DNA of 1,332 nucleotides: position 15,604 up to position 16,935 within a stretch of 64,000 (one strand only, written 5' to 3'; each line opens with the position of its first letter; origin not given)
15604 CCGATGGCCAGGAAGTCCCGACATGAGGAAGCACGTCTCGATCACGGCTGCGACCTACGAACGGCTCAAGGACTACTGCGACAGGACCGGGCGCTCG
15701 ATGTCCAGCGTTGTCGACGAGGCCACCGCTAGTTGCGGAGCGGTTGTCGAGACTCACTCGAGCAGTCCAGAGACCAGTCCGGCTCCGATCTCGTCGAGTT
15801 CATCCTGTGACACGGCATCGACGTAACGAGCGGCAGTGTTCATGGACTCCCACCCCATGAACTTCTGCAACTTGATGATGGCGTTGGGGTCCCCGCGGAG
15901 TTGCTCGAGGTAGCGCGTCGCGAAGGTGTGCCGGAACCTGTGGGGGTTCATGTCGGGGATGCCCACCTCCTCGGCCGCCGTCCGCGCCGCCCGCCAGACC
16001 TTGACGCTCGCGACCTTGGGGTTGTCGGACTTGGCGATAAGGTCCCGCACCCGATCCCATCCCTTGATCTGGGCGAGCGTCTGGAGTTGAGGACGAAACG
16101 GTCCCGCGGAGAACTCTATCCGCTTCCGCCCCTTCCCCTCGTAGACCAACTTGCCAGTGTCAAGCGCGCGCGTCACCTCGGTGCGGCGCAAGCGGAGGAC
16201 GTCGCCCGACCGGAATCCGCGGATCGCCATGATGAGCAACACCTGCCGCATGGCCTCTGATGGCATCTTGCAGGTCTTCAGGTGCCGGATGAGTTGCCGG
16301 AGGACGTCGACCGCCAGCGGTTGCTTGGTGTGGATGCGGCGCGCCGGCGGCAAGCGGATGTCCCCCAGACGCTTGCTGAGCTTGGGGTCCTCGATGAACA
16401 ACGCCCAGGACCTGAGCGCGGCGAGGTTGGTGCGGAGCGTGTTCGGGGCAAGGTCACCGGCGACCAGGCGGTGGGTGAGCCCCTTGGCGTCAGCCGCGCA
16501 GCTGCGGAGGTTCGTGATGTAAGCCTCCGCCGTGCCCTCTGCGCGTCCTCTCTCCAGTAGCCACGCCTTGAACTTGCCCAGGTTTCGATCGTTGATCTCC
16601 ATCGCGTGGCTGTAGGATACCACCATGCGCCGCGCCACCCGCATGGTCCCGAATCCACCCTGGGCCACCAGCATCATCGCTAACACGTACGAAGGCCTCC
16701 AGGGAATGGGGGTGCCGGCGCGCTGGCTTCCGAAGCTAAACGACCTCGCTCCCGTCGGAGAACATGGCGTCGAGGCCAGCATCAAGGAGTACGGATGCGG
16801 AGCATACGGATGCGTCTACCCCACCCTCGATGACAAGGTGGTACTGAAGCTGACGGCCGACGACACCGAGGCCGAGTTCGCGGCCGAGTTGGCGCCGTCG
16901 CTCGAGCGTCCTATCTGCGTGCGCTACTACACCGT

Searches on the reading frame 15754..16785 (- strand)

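Call 19: search_protein_families(library=pfam, proteins=[window:15754-16785:-], max_evalue=0.01)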
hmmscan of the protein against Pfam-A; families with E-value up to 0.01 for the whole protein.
window:15754-16785:- (343 aa): 1 family
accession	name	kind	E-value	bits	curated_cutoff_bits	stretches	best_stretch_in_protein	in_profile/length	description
PF00589.27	Phage_integrase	-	4.2e-14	53.1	27.1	1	157-324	3-168/172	Phage integrase family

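Call 20: search_protein_families(library=phrogs, proteins=[window:15754-16785:-], max_evalue=0.001)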
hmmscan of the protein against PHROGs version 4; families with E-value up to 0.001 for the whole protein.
window:15754-16785:- (343 aa): 3 families
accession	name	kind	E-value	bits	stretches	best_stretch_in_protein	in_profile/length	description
phrog_1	-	integration and excision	3.2e-18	67.3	1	44-332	141-442/611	integrase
phrog_216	-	integration and excision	4.3e-18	66.4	1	163-332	62-231/301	integrase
phrog_7269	-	integration and excision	4.6e-06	27.5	1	256-332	6-76/89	integrase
